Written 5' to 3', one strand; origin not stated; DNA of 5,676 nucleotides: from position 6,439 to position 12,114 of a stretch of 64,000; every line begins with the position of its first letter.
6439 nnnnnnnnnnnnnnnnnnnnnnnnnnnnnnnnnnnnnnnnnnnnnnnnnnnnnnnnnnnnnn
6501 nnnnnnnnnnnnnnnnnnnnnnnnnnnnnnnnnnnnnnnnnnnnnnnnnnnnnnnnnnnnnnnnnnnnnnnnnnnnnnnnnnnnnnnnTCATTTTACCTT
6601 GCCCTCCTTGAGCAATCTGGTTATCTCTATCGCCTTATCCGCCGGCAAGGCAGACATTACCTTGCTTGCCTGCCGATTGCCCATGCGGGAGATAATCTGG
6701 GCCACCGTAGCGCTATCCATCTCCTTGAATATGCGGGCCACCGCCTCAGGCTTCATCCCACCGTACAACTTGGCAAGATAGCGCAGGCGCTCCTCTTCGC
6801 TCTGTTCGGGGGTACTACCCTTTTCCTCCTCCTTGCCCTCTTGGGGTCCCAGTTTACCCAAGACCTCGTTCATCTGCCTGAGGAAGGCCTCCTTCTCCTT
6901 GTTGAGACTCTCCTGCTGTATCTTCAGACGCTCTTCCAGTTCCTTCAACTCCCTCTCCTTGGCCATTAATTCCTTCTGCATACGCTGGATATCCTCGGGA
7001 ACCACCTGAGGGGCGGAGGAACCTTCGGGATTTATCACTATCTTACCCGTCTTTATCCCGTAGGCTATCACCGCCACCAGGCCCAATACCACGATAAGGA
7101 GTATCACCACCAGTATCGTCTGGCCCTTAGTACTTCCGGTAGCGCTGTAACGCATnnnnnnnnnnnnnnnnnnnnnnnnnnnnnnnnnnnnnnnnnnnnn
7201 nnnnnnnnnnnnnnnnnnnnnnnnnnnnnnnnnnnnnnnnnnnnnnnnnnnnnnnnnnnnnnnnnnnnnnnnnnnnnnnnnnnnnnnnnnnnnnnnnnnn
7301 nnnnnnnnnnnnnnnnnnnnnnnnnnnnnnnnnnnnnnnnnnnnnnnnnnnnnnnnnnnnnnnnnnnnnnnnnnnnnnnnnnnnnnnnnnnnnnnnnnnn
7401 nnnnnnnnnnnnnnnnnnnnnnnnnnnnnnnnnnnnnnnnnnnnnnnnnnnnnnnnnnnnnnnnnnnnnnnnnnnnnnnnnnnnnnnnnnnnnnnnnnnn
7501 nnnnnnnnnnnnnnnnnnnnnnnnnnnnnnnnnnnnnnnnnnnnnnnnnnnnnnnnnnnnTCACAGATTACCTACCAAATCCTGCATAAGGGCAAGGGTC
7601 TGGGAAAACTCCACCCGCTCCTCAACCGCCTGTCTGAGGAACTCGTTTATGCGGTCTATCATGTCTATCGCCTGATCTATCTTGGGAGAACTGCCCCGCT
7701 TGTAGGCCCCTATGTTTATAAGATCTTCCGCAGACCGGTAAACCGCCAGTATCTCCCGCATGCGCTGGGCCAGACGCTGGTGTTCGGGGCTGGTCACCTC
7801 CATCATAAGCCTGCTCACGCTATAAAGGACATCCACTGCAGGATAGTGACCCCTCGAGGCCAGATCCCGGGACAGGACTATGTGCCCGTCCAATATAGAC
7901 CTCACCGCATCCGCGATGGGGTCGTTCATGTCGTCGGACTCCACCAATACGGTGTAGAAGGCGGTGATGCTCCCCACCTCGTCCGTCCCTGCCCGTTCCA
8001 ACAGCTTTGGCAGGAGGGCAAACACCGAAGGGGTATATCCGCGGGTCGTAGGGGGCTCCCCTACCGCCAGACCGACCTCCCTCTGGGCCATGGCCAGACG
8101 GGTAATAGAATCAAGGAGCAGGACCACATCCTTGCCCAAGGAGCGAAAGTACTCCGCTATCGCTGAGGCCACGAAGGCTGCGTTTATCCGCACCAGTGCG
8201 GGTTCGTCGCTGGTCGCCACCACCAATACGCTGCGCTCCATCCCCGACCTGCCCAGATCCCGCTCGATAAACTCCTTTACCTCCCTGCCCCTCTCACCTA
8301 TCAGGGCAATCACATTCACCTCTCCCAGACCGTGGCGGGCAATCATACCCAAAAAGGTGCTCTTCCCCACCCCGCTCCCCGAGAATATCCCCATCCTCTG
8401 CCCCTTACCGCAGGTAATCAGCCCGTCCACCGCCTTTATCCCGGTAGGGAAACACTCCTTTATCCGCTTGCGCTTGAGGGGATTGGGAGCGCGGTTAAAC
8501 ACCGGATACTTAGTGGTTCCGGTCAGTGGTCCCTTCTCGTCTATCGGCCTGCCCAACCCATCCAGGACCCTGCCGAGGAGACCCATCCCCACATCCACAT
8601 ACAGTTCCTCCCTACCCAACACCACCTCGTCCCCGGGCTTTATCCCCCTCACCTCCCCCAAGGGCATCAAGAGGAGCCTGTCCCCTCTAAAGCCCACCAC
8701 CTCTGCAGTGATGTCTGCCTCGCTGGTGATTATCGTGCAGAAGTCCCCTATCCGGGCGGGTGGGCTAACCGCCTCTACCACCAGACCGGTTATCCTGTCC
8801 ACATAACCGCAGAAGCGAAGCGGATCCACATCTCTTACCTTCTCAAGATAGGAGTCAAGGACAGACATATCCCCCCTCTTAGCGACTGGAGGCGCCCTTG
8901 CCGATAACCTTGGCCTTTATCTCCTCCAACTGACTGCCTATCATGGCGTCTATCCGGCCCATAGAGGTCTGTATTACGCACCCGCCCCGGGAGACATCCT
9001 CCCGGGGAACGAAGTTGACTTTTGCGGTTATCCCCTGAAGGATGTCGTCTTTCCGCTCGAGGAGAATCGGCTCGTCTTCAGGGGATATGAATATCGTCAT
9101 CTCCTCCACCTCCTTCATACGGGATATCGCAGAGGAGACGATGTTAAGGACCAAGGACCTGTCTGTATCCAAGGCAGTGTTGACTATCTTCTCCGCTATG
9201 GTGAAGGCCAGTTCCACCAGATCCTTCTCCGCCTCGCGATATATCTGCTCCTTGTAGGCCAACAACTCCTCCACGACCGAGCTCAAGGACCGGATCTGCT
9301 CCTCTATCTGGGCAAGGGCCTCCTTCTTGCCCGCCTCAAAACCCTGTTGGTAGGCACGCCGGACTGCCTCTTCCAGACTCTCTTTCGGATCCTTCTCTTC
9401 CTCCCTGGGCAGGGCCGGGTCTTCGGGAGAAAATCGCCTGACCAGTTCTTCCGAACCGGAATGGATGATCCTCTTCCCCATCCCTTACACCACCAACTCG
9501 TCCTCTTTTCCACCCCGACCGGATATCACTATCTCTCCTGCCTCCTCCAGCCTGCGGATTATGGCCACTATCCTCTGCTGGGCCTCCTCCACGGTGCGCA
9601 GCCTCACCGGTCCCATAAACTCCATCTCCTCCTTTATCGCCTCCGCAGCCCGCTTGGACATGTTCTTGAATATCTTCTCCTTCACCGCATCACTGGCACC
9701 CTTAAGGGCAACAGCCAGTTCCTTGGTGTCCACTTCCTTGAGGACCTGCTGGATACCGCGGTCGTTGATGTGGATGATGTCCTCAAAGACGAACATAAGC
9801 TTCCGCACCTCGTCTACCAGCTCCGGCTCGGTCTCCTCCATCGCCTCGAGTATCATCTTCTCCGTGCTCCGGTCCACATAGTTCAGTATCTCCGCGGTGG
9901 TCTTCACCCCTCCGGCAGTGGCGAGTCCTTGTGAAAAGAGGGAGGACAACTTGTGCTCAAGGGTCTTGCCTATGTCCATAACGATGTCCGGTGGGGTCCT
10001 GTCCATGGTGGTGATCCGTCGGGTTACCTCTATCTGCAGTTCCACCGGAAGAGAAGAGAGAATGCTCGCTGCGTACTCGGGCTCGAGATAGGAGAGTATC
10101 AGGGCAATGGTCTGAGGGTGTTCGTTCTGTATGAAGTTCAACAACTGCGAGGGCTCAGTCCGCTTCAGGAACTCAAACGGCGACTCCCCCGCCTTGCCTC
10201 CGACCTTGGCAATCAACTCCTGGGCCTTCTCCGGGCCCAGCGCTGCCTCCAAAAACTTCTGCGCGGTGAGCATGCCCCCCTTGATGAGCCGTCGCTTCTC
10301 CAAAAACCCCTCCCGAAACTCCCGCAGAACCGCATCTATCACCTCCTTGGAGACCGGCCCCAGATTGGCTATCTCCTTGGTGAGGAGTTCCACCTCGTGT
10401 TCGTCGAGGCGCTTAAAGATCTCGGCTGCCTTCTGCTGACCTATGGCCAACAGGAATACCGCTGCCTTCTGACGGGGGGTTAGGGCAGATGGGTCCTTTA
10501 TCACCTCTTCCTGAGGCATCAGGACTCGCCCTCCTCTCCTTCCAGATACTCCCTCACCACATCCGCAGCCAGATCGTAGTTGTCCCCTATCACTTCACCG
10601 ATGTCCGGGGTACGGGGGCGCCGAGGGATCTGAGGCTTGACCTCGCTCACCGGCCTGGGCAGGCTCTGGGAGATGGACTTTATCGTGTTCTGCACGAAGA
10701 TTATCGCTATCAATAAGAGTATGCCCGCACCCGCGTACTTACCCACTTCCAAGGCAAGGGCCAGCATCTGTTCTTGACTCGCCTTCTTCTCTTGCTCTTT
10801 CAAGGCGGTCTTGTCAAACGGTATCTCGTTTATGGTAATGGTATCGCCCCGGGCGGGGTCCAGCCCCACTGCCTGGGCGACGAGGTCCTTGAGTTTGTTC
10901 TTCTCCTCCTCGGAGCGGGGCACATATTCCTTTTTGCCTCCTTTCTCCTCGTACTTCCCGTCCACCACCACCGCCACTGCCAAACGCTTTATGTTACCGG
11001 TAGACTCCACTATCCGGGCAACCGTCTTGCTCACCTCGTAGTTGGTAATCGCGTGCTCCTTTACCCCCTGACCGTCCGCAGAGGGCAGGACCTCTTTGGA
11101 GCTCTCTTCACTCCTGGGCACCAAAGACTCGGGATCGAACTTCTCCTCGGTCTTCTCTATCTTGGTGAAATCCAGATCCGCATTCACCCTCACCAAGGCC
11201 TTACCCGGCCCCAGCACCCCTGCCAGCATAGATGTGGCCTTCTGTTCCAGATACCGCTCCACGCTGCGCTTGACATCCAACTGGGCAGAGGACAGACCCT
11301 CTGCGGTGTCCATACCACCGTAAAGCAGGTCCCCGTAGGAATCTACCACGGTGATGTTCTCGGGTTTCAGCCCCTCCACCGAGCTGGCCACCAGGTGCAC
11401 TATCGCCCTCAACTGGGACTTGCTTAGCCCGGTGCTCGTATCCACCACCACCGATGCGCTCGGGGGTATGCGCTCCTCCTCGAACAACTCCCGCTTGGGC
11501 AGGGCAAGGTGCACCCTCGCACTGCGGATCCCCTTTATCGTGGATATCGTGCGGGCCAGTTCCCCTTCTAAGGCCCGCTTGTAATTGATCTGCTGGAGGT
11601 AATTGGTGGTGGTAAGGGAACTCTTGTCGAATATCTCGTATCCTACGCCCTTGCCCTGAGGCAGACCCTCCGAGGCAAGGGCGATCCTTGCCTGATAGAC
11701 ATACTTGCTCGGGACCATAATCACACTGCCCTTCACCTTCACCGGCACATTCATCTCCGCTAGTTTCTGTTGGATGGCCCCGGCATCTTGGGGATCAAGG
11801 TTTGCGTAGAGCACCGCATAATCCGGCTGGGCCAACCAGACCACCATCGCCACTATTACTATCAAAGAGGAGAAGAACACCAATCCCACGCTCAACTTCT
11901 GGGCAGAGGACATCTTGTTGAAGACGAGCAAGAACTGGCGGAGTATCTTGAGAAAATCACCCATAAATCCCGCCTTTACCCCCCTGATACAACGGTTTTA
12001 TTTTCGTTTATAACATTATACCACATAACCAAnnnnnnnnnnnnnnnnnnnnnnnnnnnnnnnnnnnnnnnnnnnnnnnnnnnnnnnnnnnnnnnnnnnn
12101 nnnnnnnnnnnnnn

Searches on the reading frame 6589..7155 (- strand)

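Call 75: search_protein_families(library=pfam, proteins=[window:6589-7155:-], max_evalue=0.00001)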
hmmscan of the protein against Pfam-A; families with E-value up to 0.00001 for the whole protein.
window:6589-7155:- (188 aa): 1 family
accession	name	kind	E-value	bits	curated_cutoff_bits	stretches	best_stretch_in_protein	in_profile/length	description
PF03448.22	MgtE_N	-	1.4e-07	32.4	25.9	1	128-186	19-77/102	MgtE intracellular N domain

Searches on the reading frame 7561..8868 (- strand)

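Call 75: search_protein_families(library=pfam, proteins=[window:7561-8868:-], max_evalue=0.00001)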
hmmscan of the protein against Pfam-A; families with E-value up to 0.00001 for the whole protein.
window:7561-8868:- (435 aa): 3 families
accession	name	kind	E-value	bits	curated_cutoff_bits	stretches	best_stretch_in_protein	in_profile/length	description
PF00006.31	ATP-synt_ab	-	4.7e-88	294.8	29.5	1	143-352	1-213/213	ATP synthase alpha/beta family, nucleotide-binding domain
PF18269.6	T3SS_ATPase_C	-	2e-28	98.5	22.7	1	359-429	1-71/72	T3SS EscN ATPase C-terminal domain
PF02874.29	ATP-synt_ab_N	-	1.4e-07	32.4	20.9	1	25-83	3-66/69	ATP synthase alpha/beta family, beta-barrel domain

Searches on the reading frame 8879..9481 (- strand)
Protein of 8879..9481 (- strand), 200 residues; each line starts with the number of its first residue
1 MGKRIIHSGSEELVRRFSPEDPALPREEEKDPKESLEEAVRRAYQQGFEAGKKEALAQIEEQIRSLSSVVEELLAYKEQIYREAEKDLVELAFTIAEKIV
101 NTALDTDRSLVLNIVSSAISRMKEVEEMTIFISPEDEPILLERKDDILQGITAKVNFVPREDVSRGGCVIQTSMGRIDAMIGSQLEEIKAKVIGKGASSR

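Call 75: search_protein_families(library=pfam, proteins=[window:8879-9481:-], max_evalue=0.00001)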
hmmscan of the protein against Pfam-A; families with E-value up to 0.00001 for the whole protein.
window:8879-9481:- (200 aa): 1 family
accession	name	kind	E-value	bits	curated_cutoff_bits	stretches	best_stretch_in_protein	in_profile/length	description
PF02108.21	FliH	-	7.3e-21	74.9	24.1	1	61-187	2-127/128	Flagellar assembly protein FliH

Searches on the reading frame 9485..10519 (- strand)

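Call 75: search_protein_families(library=pfam, proteins=[window:9485-10519:-], max_evalue=0.00001)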
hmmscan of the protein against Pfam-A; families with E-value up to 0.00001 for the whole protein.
window:9485-10519:- (344 aa): 4 families
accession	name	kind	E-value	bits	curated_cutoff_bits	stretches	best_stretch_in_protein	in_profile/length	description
PF01706.21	FliG_C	-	1.4e-51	173.7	23.3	1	225-332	1-108/108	FliG C-terminal domain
PF14842.11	FliG_N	-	7.2e-40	136.3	25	1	13-115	2-104/104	FliG N-terminal domain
PF14841.11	FliG_M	-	4e-39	133.1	25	2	123-197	1-75/76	FliG middle domain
PF03448.22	MgtE_N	-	3.1e-11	44.2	25.9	0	117-170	33-86/102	MgtE intracellular N domain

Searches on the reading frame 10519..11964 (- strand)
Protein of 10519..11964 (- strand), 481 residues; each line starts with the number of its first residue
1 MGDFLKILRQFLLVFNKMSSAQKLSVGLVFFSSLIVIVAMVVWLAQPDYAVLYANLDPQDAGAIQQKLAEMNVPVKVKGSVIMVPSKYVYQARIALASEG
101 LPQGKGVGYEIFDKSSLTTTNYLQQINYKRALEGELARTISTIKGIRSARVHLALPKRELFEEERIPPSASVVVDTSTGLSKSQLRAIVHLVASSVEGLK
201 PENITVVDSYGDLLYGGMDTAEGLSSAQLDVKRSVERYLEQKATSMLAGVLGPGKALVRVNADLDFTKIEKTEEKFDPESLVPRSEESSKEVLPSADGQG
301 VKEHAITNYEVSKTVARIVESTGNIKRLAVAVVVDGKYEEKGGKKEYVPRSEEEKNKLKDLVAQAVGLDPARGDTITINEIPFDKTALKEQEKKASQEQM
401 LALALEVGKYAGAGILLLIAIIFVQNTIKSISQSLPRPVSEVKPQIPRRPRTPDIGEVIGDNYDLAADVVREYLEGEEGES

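Call 75: search_protein_families(library=pfam, proteins=[window:10519-11964:-], max_evalue=0.00001)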
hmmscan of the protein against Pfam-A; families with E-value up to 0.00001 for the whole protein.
window:10519-11964:- (481 aa): 2 families
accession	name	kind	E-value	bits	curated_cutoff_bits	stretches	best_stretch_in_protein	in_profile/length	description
PF01514.23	YscJ_FliF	-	1.7e-65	220.6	24.4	1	45-215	2-178/179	Secretory protein of YscJ/FliF family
PF08345.17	YscJ_FliF_C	-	1.8e-38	132.8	23.8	1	247-383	1-147/147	Flagellar M-ring protein C-terminal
